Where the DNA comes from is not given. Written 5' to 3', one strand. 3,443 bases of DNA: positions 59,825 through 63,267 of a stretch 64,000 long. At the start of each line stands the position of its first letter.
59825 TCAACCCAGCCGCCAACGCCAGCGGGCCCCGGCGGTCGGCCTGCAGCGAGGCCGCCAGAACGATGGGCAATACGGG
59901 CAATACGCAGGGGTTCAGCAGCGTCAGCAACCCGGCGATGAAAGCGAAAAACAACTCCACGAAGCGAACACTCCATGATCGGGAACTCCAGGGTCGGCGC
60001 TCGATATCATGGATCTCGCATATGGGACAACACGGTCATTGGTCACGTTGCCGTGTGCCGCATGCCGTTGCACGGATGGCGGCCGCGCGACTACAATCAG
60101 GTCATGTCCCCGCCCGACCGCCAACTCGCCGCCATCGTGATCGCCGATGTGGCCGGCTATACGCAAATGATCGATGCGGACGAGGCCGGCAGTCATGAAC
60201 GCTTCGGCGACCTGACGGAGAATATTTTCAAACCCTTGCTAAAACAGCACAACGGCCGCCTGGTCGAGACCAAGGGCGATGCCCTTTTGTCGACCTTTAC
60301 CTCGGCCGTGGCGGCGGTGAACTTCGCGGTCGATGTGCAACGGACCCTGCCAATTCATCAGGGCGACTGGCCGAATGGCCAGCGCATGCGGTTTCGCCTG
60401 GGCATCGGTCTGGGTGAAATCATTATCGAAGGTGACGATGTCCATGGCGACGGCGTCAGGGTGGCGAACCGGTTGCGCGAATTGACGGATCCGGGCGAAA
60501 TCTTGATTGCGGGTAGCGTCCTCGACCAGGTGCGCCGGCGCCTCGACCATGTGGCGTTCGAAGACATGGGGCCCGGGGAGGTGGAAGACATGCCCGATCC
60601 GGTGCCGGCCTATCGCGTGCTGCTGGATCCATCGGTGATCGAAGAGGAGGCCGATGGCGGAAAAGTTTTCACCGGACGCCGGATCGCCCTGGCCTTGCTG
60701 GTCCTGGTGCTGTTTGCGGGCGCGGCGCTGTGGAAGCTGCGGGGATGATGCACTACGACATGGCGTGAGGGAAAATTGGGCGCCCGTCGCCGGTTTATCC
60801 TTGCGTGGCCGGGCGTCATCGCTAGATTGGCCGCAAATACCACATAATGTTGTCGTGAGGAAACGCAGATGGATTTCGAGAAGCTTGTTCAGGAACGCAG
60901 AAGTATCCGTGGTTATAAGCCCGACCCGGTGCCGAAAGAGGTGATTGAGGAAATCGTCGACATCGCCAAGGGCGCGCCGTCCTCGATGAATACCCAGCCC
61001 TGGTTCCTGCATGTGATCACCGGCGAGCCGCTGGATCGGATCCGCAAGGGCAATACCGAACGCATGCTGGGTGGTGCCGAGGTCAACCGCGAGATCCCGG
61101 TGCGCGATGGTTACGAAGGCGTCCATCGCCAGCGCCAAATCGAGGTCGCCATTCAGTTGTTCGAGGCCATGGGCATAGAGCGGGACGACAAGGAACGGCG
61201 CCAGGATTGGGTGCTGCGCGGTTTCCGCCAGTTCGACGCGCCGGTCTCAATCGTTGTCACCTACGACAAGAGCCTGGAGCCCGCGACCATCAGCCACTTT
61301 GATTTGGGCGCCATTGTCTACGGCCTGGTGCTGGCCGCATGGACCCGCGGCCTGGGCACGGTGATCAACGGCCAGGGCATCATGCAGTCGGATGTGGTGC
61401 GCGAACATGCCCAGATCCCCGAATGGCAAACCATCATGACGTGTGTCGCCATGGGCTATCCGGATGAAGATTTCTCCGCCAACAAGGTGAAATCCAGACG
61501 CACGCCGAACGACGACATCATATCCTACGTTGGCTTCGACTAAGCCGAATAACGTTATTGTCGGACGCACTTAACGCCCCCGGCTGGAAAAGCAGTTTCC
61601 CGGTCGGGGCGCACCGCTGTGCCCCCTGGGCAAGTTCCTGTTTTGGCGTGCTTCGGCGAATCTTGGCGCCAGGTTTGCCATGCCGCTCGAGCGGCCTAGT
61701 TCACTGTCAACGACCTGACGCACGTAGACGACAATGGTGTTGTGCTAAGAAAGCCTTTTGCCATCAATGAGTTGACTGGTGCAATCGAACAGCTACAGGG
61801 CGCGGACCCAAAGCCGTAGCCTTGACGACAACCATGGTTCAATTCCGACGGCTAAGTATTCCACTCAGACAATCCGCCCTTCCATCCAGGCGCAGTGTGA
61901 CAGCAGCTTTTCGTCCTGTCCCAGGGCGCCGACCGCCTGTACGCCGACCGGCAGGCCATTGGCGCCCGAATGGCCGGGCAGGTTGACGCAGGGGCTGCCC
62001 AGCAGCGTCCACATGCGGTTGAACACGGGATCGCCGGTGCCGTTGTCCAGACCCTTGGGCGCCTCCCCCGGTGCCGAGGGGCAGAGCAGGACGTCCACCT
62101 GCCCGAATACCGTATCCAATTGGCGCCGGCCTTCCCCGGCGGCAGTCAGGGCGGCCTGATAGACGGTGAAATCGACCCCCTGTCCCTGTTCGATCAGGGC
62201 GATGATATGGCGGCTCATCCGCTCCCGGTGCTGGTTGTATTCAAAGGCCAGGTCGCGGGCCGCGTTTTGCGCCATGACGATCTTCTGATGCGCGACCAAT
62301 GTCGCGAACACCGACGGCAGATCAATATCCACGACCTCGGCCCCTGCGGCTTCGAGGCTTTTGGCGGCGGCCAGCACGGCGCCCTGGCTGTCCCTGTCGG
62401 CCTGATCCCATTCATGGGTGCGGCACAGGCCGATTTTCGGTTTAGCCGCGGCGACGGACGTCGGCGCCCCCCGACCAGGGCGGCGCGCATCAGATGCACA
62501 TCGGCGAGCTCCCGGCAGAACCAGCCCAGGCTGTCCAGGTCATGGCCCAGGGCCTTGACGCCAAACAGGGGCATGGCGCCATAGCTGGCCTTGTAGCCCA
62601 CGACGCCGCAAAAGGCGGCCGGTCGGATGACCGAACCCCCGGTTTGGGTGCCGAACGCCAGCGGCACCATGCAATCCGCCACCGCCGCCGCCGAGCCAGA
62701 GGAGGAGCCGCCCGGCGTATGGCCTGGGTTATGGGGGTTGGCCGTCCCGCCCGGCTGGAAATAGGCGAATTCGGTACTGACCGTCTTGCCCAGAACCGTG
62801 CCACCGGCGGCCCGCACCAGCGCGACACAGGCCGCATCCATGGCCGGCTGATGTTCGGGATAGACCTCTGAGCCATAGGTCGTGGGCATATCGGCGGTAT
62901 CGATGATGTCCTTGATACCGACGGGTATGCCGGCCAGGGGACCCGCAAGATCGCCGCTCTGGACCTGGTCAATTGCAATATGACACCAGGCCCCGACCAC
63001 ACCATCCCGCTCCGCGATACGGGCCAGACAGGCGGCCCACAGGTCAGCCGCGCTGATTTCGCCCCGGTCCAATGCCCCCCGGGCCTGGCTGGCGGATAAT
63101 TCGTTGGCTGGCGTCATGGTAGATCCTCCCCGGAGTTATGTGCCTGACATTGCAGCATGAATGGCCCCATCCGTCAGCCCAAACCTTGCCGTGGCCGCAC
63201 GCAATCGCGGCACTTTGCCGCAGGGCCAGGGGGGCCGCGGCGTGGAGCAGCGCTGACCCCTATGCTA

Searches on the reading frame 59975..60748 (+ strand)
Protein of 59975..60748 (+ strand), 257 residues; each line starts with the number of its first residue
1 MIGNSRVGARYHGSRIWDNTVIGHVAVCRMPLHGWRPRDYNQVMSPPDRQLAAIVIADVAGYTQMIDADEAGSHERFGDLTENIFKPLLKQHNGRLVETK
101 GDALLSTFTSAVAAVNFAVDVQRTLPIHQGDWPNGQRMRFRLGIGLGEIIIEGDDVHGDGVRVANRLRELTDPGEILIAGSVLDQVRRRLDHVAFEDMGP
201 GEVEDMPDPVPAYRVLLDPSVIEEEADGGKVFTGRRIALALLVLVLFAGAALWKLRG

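Call 13: search_protein_families(library=pfam, max_evalue=0.00001, proteins=[window:59975-60748:+])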
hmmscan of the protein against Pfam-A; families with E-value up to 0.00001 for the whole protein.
window:59975-60748:+ (257 aa): 1 family
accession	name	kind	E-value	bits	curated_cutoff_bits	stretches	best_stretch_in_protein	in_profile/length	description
PF00211.25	Guanylate_cyc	-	1.3e-06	28.6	21.9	1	52-200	9-167/183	Adenylate and Guanylate cyclase catalytic domain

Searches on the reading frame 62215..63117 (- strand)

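Call 13: search_protein_families(library=pfam, max_evalue=0.00001, proteins=[window:62215-63117:-])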
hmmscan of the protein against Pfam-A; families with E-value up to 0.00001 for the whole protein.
window:62215-63117:- (300 aa): 1 family
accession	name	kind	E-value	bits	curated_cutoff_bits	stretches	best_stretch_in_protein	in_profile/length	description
PF01425.27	Amidase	-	3.3e-49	168.6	27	1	53-220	40-212/445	Amidase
